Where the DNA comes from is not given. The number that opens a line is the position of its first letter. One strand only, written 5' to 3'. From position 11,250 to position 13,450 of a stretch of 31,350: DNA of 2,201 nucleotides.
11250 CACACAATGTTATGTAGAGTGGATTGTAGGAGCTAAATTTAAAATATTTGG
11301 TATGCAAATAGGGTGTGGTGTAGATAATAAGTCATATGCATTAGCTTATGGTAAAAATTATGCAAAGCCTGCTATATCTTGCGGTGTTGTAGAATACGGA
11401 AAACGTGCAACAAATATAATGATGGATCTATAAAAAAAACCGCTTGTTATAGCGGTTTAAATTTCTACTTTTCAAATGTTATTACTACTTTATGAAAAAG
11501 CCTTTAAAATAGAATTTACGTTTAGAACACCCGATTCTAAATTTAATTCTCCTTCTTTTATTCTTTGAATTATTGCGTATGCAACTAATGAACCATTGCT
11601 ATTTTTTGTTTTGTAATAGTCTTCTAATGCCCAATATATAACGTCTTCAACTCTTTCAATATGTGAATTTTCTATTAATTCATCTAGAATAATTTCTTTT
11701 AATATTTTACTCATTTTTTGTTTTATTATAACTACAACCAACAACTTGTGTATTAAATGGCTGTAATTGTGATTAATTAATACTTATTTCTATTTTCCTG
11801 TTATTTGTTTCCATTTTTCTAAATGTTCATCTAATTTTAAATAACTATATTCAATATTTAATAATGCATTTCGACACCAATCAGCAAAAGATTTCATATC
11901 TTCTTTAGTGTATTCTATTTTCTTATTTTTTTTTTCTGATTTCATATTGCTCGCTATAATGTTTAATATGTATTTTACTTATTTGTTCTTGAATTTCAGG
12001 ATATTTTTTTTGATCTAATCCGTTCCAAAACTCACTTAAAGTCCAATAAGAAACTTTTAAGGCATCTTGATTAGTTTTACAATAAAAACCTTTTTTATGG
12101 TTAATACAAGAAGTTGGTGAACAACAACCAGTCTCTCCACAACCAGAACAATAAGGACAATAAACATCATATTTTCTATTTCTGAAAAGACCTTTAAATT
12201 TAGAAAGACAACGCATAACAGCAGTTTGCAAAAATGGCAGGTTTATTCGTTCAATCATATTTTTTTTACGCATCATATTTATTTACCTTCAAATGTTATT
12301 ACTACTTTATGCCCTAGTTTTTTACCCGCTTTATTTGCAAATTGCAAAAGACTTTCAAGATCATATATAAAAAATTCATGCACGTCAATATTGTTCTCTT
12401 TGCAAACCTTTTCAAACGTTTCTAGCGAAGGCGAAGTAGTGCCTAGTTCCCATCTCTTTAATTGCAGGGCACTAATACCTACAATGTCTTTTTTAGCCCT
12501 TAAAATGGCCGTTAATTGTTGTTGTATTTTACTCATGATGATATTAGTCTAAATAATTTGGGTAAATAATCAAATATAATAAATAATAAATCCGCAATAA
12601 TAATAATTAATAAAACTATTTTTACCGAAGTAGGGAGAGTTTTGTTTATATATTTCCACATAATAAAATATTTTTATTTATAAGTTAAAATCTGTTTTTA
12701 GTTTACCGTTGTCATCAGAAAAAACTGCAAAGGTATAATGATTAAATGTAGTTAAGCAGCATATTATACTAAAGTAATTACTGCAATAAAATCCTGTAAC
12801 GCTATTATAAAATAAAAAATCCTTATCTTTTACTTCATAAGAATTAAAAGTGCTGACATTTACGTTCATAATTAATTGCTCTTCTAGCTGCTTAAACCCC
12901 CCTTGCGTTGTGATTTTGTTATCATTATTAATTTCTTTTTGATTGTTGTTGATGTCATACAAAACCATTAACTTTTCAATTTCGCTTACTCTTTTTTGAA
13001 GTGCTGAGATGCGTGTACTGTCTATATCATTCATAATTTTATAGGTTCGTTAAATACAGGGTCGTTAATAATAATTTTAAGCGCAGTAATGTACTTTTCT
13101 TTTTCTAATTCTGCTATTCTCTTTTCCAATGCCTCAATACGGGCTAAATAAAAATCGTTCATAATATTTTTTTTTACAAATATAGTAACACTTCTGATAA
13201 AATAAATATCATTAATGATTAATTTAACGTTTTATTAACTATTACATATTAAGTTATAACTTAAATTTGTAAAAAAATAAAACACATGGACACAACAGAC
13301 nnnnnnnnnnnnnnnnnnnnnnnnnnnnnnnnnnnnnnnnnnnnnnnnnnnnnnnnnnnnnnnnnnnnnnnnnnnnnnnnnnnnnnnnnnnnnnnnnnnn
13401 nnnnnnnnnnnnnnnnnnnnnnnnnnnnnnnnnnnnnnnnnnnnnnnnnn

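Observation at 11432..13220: Minus-strand island: HTH-anchored cassette of small unknown genes in a phage with no integrase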

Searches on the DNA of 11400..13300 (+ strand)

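Call 5: search_dna_similar(query=window:11400-13300:+, collection=phages, mode=distant, max_rows=30)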
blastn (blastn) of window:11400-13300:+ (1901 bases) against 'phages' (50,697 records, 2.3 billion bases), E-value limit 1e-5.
No match.

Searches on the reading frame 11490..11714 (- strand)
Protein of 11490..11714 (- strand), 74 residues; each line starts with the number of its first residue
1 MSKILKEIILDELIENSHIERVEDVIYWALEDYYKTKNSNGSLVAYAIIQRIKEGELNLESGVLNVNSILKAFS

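Call 8: search_protein_families(library=pfam, max_evalue=1, proteins=[window:11490-11714:-])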
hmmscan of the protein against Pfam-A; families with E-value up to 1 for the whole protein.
window:11490-11714:- (74 aa): 0 families

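Call 9: search_protein_families(library=phrogs, max_evalue=1, proteins=[window:11490-11714:-])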
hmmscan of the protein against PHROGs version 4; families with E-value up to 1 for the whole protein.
window:11490-11714:- (74 aa): 2 families
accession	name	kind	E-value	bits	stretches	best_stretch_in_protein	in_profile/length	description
phrog_21073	-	unknown function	0.1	13.5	1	17-50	27-60/137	-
phrog_26724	-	unknown function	0.12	13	1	26-72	13-55/192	-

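Call 69: search_protein_families(library=padloc, max_evalue=0.1, proteins=[window:11490-11714:-])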
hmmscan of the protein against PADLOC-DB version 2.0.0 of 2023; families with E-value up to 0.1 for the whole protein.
window:11490-11714:- (74 aa): 0 families

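Call 73: find_related_loci(query=window:11490-11714:-, collection=viral_contigs, flank=4000)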
Query window:11490-11714:- (74 aa) in viral_contigs; peptide patterns used: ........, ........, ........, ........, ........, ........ (x = any residue, [..] = any of these).
102 stretches matched a pattern, but none encodes a relative of the query by tblastn (E <= 1e-3).

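Call 82: search_protein_families(library=ncbifam, max_evalue=0.1, proteins=[window:11490-11714:-])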
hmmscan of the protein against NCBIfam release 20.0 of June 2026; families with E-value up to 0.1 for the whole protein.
window:11490-11714:- (74 aa): 0 families

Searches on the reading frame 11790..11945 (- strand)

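Call 8: search_protein_families(library=pfam, max_evalue=1, proteins=[window:11790-11945:-])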
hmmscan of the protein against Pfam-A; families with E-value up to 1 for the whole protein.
window:11790-11945:- (51 aa): 0 families

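Call 9: search_protein_families(library=phrogs, max_evalue=1, proteins=[window:11790-11945:-])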
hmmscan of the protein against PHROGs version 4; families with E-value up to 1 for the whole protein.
window:11790-11945:- (51 aa): 6 families
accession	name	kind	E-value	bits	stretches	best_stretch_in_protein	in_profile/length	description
phrog_11100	-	unknown function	0.016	16.1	1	8-49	47-90/123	-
phrog_4671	-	unknown function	0.063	13.5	1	11-42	104-135/204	-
phrog_26273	-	unknown function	0.11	13.6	1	8-37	23-49/53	-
phrog_3919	-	unknown function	0.13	13.3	1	3-48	79-124/136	-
phrog_23604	-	unknown function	0.21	12.7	1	1-25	1-25/79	-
phrog_24087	-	unknown function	0.25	12.6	1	23-46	33-56/72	-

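Call 69: search_protein_families(library=padloc, max_evalue=0.1, proteins=[window:11790-11945:-])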
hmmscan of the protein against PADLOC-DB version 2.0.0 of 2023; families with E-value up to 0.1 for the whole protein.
window:11790-11945:- (51 aa): 0 families

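Call 82: search_protein_families(library=ncbifam, max_evalue=0.1, proteins=[window:11790-11945:-])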
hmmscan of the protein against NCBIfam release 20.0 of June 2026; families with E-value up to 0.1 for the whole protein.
window:11790-11945:- (51 aa): 0 families

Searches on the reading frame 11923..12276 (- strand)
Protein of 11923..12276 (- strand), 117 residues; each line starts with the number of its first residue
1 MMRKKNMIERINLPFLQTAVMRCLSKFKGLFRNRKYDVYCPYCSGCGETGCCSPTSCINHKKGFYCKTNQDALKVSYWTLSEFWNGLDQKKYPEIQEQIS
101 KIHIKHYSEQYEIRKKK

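Call 8: search_protein_families(library=pfam, max_evalue=1, proteins=[window:11923-12276:-])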
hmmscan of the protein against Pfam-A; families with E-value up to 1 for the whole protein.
window:11923-12276:- (117 aa): 2 families
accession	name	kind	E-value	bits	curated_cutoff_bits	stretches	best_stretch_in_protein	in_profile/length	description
PF03133.20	TTL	-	0.0039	16.9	20.1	1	57-107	166-216/292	Tubulin-tyrosine ligase family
PF02318.22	FYVE_2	-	0.21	12.2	27.2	1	15-85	52-116/118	FYVE-type zinc finger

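Call 9: search_protein_families(library=phrogs, max_evalue=1, proteins=[window:11923-12276:-])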
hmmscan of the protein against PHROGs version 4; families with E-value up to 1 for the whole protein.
window:11923-12276:- (117 aa): 1 family
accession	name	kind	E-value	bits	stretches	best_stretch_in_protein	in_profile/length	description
phrog_27290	-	unknown function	0.088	12.5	1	35-101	264-329/517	-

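Call 11: find_related_loci(query=window:11923-12276:-, collection=viral_contigs, flank=6000)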
Query window:11923-12276:- (117 aa) in viral_contigs; peptide patterns used: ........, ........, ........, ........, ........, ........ (x = any residue, [..] = any of these).
23 stretches matched a pattern; 5 encode a relative of the query (tblastn E <= 1e-3); 5 distinct loci.
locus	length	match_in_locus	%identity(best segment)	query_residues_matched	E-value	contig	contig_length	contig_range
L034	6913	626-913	90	18-113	2e-59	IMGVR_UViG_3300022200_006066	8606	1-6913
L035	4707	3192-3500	80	15-117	1e-56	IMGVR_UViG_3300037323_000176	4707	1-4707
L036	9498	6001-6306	75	15-116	2e-53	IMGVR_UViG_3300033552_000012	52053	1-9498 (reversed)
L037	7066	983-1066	89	90-117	8e-11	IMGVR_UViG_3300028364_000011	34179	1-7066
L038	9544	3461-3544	89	90-117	8e-11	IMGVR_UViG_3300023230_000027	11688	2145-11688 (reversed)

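Call 37: find_homologous_proteins(query=window:11923-12276:-, max_evalue=0.001)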
Query window:11923-12276:- (117 aa): 38 proteins with E <= 0.001 among 39 candidates.
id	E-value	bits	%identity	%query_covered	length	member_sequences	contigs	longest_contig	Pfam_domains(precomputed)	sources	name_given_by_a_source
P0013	1.0e-58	215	84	90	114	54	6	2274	-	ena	-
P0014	1.1e-57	211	85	88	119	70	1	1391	-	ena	-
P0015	3.5e-57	210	86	85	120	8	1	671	-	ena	-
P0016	5.0e-57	209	84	88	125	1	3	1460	-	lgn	-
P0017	1.4e-55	205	83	88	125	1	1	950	-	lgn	-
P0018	2.7e-49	184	76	85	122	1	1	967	-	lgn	-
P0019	3.8e-48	181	71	91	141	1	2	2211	-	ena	-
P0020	7.4e-48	180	79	88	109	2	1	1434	-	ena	-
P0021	1.8e-40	156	63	88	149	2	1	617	-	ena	-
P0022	2.1e-40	156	63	85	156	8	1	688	-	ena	-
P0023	3.9e-39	151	60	84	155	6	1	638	-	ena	-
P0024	4.6e-39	151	67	80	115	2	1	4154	-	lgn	-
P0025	2.3e-38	149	63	97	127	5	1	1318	-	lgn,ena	-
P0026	4.4e-35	138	60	87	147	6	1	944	-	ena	-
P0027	9.9e-35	137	55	83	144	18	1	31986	-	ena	-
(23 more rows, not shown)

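Call 44: search_solved_structures(query=A1, max_evalue=10, show_alignments=2)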
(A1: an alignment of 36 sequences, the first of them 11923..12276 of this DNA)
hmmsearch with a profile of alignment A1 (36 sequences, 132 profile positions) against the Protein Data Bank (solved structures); distinct sequences matched with E-value up to 10: 16.
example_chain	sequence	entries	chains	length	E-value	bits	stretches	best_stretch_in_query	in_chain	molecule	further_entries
6nz3_A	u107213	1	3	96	0.54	13.6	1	65-128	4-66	Design construct XAA_GGHN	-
6nz1_A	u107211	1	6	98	0.6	13.4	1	65-129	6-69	Design construct XXA_GVDQ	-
6nyi_A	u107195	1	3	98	0.67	13.3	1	65-129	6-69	Design construct XXA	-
6nxm_A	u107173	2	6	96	0.72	13.2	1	65-128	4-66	Design construct XAA_GVDQ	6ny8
6cfe_A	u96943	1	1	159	0.74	13.1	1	80-120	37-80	Mutant of Apolipoprotein E3 (APO-E3)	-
6nx2_A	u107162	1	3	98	0.84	13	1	65-130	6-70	Design construct AAA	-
5j2l_B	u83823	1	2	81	0.95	12.8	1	73-105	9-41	protein design 2L4HC2_11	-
6o0i_A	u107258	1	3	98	1.5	12.1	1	65-128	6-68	Design construct XAA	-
9r1k_A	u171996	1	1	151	1.8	11.9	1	71-127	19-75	sc-apCC-4-A7F-1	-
6o0c_A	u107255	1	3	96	1.9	11.8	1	66-128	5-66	Design construct XAA_GVDQ mutant M4L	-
1wtd_A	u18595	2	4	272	2.1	11.7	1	69-118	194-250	EcoO109IR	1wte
2n5e_A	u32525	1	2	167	3.2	11.1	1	76-123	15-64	Apolipoprotein A-I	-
6nyk_A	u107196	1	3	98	4.1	10.7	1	65-116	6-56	Design construct XAX_GGDQ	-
9r1n_A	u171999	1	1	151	6.3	10.1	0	71-127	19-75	sc-apCC-4-DPH-2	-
8a3k_UNK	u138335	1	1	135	7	10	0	72-105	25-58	sc-apCC-4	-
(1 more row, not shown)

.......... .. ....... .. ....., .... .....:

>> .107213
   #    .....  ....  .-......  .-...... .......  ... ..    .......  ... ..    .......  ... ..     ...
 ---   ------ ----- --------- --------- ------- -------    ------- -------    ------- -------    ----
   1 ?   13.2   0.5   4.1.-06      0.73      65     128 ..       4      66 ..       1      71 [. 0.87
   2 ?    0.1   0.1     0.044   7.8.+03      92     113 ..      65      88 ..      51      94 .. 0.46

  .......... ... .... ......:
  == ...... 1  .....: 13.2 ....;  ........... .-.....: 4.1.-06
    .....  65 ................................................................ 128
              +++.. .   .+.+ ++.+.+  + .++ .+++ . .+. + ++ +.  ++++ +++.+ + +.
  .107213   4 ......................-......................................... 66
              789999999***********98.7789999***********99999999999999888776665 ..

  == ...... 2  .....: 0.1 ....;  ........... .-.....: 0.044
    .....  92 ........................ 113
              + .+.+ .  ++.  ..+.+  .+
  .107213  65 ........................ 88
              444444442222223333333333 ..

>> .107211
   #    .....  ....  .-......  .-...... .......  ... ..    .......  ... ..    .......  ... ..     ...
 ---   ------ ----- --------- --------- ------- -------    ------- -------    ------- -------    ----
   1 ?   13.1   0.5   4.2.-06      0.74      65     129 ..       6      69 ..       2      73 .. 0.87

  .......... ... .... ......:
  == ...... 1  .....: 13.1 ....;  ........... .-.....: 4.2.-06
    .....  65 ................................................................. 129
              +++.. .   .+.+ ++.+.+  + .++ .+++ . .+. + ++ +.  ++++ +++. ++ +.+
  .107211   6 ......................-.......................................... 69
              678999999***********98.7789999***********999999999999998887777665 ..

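Call 49: predict_structure(alignment_id=A1)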
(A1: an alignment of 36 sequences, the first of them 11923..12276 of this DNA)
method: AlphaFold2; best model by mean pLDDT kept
length: 117 residues; sequences in the alignment: 36
mean_pLDDT: 66.0   pTM: 0.41
mean pLDDT of the five models: 66.0, 61.8, 61.5, 60.9, 58.0
residues with pLDDT >= 90: 10; 70-90: 37; 50-70: 43; < 50: 27
segments of 3 or more residues with pLDDT < 50: 1-11, 36-39, 45-50, 53-56
pLDDT, mean of each block of 10 residues (from residue 1): 42 51 58 51 51 51 63 84 87 91 89 79
secondary structure, 60 per line:
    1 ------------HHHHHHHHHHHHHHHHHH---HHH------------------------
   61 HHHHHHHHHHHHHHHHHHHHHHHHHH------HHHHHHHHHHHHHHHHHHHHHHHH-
elements in order: H13-30 H61-86 H93-116

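Call 58: fold_search(model_id=the predicted structure, library=pdb)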
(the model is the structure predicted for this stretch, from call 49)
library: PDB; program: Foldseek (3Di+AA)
matches with E <= 10: 0; with E <= 0.001: 0
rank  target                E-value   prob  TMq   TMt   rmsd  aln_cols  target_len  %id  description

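Call 69: search_protein_families(library=padloc, max_evalue=0.1, proteins=[window:11923-12276:-])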
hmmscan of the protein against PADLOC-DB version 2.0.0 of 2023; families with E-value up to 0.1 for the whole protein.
window:11923-12276:- (117 aa): 0 families

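Call 82: search_protein_families(library=ncbifam, max_evalue=0.1, proteins=[window:11923-12276:-])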
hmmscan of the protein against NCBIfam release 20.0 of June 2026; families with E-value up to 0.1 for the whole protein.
window:11923-12276:- (117 aa): 0 families
